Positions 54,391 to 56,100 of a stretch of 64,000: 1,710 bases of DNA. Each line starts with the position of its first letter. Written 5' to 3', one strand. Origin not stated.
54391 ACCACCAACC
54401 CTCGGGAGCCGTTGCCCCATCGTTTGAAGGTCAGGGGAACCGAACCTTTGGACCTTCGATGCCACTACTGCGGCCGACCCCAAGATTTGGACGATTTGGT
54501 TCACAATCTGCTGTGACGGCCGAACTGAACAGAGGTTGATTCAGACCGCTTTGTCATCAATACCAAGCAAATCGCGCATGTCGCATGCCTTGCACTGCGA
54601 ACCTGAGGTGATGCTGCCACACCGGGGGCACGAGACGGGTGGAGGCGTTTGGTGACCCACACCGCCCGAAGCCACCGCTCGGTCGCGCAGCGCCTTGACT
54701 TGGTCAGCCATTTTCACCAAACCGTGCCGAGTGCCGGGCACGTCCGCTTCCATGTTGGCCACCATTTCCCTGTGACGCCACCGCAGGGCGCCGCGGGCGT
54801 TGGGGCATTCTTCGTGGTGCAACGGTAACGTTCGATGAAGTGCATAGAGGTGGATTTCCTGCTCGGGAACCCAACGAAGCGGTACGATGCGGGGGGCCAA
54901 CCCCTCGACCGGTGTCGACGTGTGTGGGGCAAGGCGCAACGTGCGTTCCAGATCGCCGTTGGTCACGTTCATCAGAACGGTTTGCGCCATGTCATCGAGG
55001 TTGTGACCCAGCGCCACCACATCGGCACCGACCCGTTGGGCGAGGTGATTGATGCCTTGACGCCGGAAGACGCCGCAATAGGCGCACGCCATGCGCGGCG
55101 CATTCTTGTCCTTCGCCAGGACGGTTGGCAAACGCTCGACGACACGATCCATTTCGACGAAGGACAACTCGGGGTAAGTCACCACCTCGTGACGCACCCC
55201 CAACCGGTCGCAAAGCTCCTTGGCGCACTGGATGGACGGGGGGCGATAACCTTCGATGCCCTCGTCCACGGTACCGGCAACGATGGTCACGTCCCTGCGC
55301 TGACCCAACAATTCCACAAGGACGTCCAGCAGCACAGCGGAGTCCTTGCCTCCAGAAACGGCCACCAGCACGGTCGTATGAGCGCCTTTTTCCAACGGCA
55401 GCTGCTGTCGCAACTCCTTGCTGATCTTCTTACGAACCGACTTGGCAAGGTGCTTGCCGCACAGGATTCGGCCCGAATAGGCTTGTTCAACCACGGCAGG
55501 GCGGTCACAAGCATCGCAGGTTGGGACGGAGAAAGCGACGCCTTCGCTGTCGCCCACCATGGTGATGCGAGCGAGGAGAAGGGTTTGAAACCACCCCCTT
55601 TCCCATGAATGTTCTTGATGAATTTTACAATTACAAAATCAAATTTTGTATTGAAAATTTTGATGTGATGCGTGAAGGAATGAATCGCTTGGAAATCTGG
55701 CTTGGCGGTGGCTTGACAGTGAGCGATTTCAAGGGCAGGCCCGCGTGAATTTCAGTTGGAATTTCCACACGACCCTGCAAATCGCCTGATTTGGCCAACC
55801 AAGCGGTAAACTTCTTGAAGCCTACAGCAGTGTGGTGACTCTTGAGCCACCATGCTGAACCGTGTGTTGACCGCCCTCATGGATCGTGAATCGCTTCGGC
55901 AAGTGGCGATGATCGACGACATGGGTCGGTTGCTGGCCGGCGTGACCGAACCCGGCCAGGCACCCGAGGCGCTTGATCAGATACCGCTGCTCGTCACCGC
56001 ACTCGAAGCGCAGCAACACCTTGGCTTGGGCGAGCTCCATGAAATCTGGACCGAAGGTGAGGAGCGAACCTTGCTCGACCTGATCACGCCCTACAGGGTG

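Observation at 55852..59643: Orphan Roadblock operon: free Roadblock/LC7 protein + 1060-aa Roadblock/PATAN-like/coiled-coil giant + small 2-TM protein, with no GTPase in sight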

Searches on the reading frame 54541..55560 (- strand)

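Call 3: search_protein_families(library=pfam, proteins=[window:54541-55560:-], max_evalue=1)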
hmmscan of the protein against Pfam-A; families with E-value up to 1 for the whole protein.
window:54541-55560:- (339 aa): 8 families
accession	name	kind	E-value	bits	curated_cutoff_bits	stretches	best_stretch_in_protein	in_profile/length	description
PF01171.26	ATP_bind_3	-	9.8e-13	48.7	27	1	64-245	2-161/182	PP-loop family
PF22082.2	TtuA_LIM_N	-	1.4e-07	31.8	27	1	15-38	2-25/26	2-thiouridine synthetase TtuA, N-terminal LIM domain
PF03054.22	tRNA_Me_trans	-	0.00016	21.9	20.6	1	63-189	2-129/202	tRNA methyl transferase HUP domain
PF16503.10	zn-ribbon_14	-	0.0012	18.7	34.9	1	311-328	3-20/32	Zinc-ribbon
PF02540.23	NAD_synthase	-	0.0047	16.5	21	1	46-132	5-84/242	NAD synthase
PF06508.19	QueC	-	0.011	15.7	22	1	64-147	2-78/210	Queuosine biosynthesis protein QueC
PF17853.6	GGDEF_2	-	0.044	14.4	24.5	1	38-106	37-104/116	GGDEF-like domain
PF01507.26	PAPS_reduct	-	0.11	12.9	22.5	1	64-88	2-26/175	Phosphoadenosine phosphosulfate reductase domain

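Call 4: search_protein_families(library=ncbifam, proteins=[window:54541-55560:-], max_evalue=1)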
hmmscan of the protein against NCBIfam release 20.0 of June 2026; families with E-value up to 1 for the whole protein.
window:54541-55560:- (339 aa): 16 families
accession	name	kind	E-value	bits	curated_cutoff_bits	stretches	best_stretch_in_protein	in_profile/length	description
NF047749.1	tRNAThiolNcsA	equivalog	2.3e-72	243.8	500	1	15-330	3-317/322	tRNA 2-thiolation protein NcsA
NF049949.1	tRNAsynTtuAPyrococ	equivalog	2.3e-31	109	450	1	15-328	3-289/292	tRNA-5-methyluridine(54) 2-sulfurtransferase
NF007972.0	PRK10696.1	equivalog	1.5e-23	83.5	272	1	36-289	18-252/295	tRNA 2-thiocytidine(32) synthetase TtcA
TIGR00269.1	TIGR00269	hypoth_equivalog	7.7e-17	61.5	62.75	1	223-328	2-100/104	TIGR00269 family protein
TIGR02432.1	lysidine_TilS_N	equivalog_domain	2.1e-13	50.6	93.6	2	64-129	2-66/189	tRNA lysidine(34) synthetase TilS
TIGR00268.2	TIGR00268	equivalog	3.5e-09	36.3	150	1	60-192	12-125/259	ATP-dependent sacrificial sulfur transferase LarE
NF007942.0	PRK10660.1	equivalog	4.4e-06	25.7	606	1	49-126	5-82/439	tRNA lysidine(34) synthetase TilS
NF001138.1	PRK00143.1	equivalog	3.5e-05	22.9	284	1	64-200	2-138/345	tRNA 2-thiouridine(34) synthase MnmA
NF002048.0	PRK00876.1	subfamily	3.6e-05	22.7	313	1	41-127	18-98/330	NAD(+) synthase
NF010587.0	PRK13980.1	equivalog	0.00027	20.2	255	1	40-128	12-93/267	NAD+ synthase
NF010588.0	PRK13981.1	equivalog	0.0062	15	479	1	57-129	281-348/546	NAD+ synthase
TIGR00364.1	TIGR00364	equivalog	0.012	15.1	150.3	1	66-144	3-74/201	7-cyano-7-deazaguanine synthase QueC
TIGR00552.1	nadE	equivalog_domain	0.015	14.6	63.65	1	44-136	7-93/251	NAD(+) synthase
TIGR00420.1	trmU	equivalog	0.018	14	236.95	1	63-186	2-125/351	tRNA 2-thiouridine(34) synthase MnmA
NF010366.0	PRK13795.1-1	equivalog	0.048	11.8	745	1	62-122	267-322/667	hypothetical protein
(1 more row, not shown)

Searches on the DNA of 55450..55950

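Call 73: search_rna_families(source=window, start=55450, end=55950, threshold=evalue, max_evalue=1, show_alignments=2)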
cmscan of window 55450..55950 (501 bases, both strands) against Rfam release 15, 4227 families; matches with E-value up to 1: 0.
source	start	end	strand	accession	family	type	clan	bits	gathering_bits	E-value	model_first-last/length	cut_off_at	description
